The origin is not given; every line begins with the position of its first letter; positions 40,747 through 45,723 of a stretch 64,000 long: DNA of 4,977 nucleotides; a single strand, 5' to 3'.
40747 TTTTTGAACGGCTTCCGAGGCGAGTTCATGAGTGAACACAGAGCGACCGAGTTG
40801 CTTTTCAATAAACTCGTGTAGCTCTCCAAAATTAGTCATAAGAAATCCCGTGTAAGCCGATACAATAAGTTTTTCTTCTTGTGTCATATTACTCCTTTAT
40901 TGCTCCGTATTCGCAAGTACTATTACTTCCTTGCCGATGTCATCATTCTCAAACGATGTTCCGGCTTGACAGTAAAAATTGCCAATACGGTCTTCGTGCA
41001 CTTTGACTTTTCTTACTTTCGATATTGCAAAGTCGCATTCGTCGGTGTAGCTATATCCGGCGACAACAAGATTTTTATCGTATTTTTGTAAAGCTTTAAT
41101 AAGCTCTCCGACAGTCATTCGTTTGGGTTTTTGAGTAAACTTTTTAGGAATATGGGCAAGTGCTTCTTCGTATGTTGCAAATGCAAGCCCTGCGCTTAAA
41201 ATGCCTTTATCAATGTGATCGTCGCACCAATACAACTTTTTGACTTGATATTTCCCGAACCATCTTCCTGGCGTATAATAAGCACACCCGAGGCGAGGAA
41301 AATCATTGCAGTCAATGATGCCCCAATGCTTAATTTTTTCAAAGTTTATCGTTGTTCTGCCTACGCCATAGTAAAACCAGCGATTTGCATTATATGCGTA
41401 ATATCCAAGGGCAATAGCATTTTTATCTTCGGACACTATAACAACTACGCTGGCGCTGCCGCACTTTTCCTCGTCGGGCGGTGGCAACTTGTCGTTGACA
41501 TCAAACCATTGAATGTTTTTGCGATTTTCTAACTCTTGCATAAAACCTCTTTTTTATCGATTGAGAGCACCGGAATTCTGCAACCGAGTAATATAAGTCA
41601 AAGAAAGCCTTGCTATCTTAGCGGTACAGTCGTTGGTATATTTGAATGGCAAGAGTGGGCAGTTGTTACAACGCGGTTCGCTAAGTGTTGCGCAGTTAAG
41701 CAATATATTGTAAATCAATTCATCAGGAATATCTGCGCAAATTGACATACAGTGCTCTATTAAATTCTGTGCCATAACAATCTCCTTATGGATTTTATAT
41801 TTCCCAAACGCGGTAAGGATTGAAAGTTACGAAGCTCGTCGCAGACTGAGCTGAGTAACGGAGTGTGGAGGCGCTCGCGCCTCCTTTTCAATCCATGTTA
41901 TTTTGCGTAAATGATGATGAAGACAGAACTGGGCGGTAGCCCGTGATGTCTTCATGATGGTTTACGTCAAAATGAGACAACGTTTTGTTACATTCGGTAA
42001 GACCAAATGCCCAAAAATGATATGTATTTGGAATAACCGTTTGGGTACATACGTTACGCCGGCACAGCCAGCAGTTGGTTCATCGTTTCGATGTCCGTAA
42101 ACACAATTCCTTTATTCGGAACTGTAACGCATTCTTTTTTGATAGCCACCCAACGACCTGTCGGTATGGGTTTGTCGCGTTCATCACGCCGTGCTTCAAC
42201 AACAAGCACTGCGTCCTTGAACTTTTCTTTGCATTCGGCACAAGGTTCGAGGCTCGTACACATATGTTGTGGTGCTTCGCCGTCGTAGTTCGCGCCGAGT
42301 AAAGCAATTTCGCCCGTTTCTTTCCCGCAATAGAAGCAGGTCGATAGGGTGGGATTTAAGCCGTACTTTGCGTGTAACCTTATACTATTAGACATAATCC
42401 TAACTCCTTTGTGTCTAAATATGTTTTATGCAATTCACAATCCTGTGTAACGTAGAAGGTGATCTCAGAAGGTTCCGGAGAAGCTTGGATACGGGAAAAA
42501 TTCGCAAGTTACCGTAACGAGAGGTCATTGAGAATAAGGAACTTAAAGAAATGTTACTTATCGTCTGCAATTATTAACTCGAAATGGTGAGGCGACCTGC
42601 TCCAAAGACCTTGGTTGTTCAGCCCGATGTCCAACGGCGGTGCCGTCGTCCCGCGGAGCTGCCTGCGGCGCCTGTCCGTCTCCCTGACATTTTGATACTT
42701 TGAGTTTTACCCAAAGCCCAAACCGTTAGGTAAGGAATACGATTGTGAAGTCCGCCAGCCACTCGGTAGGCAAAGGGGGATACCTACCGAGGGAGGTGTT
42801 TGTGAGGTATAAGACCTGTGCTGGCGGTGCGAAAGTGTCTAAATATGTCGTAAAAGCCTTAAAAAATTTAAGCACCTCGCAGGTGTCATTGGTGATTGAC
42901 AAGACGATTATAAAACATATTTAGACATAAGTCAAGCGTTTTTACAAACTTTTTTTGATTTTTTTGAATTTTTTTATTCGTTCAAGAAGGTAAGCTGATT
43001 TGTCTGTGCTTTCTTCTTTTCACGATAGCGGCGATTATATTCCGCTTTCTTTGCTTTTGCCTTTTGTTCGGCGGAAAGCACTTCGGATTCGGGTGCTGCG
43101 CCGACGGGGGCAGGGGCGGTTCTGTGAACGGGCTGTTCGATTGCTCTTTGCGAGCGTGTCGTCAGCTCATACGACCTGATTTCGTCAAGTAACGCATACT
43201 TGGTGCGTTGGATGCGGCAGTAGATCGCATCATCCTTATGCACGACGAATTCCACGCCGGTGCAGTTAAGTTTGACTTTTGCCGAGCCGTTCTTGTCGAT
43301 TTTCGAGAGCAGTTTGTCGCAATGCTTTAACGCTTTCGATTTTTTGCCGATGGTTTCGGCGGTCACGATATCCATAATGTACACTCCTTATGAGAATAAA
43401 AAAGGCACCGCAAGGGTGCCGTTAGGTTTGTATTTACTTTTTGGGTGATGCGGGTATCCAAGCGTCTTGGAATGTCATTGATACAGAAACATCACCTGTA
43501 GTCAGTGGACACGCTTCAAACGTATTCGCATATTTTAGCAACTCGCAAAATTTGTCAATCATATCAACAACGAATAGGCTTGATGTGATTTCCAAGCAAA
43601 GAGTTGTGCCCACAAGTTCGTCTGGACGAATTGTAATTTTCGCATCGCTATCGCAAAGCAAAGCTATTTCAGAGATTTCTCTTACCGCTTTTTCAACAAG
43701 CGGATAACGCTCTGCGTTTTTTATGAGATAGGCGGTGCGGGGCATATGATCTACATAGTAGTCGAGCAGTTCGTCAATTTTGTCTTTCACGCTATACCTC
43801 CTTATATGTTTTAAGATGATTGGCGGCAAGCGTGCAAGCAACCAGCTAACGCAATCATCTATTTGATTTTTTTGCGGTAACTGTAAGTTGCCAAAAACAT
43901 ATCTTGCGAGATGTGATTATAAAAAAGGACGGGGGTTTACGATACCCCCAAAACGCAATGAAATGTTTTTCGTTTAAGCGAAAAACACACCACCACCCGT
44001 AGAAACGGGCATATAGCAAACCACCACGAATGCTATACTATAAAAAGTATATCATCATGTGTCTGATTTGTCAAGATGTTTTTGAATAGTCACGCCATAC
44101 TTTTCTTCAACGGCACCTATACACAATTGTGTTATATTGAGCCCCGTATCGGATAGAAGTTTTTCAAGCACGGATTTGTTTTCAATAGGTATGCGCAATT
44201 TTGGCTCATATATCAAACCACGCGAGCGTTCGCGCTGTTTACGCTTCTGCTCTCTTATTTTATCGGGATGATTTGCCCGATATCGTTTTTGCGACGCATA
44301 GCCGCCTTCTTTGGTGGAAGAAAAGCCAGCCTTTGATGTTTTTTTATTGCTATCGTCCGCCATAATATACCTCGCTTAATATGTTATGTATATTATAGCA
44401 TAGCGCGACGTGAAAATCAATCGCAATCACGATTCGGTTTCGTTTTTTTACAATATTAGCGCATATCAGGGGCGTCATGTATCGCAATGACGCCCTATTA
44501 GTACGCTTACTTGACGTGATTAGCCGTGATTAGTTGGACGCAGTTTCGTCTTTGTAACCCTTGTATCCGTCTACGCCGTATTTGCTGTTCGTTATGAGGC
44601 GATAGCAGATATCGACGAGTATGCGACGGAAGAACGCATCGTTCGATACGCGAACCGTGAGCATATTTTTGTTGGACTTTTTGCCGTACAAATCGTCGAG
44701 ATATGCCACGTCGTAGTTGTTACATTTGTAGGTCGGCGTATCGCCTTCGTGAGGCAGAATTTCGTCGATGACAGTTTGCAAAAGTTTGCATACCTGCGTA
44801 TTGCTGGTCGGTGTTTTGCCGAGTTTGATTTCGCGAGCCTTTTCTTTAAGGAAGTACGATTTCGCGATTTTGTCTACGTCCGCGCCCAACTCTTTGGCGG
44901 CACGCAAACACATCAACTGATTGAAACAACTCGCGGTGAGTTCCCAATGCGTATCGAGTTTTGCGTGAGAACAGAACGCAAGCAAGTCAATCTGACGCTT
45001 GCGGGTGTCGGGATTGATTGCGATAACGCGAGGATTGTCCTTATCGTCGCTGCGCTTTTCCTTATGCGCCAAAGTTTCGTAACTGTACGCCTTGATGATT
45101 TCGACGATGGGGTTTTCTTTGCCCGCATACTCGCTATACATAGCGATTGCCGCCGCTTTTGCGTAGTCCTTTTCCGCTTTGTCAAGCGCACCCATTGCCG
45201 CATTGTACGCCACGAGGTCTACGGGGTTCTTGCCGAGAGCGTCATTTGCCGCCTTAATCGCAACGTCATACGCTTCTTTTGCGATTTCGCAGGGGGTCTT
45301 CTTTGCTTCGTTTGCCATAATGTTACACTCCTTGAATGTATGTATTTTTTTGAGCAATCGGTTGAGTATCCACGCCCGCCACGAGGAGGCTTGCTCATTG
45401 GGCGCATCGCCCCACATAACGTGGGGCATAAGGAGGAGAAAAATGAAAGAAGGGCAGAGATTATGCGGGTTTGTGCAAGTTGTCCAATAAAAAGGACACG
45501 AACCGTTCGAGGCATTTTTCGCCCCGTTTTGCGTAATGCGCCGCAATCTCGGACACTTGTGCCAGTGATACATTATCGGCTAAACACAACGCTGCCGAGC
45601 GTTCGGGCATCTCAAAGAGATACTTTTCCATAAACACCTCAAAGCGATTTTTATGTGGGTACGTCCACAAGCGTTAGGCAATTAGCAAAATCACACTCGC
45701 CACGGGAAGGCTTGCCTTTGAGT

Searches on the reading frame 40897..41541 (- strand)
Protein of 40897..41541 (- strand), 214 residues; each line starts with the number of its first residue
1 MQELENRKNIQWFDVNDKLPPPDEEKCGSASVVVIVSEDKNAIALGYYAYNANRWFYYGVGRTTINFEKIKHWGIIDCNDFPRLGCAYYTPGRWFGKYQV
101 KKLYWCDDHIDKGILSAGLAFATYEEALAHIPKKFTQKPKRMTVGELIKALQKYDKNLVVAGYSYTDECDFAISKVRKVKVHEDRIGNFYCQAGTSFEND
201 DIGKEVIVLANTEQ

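Call 58: search_protein_families(library=pfam, proteins=[window:40897-41541:-], max_evalue=0.01)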
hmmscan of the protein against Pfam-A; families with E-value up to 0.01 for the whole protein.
window:40897-41541:- (214 aa): 0 families

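Call 59: search_protein_families(library=phrogs, proteins=[window:40897-41541:-], max_evalue=0.001)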
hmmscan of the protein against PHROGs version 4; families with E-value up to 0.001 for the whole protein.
window:40897-41541:- (214 aa): 1 family
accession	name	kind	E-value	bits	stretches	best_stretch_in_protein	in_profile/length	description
phrog_5861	-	unknown function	0.00047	21.3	0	142-168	1-26/53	-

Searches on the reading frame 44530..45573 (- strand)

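Call 9: search_protein_families(library=pfam, proteins=[window:44530-45573:-], max_evalue=0.01)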
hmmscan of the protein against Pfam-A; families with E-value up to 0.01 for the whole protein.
window:44530-45573:- (347 aa): 1 family
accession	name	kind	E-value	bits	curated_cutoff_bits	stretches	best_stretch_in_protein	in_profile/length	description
PF16266.10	DUF4919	-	0.0099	16.2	29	0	90-140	62-111/186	Domain of unknown function (DUF4919)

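Call 59: search_protein_families(library=phrogs, proteins=[window:44530-45573:-], max_evalue=0.001)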
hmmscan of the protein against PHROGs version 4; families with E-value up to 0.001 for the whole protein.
window:44530-45573:- (347 aa): 0 families

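Call 70: search_protein_families(library=ncbifam, proteins=[window:44530-45573:-], max_evalue=0.01)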
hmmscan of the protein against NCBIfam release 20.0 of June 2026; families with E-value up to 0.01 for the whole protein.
window:44530-45573:- (347 aa): 0 families
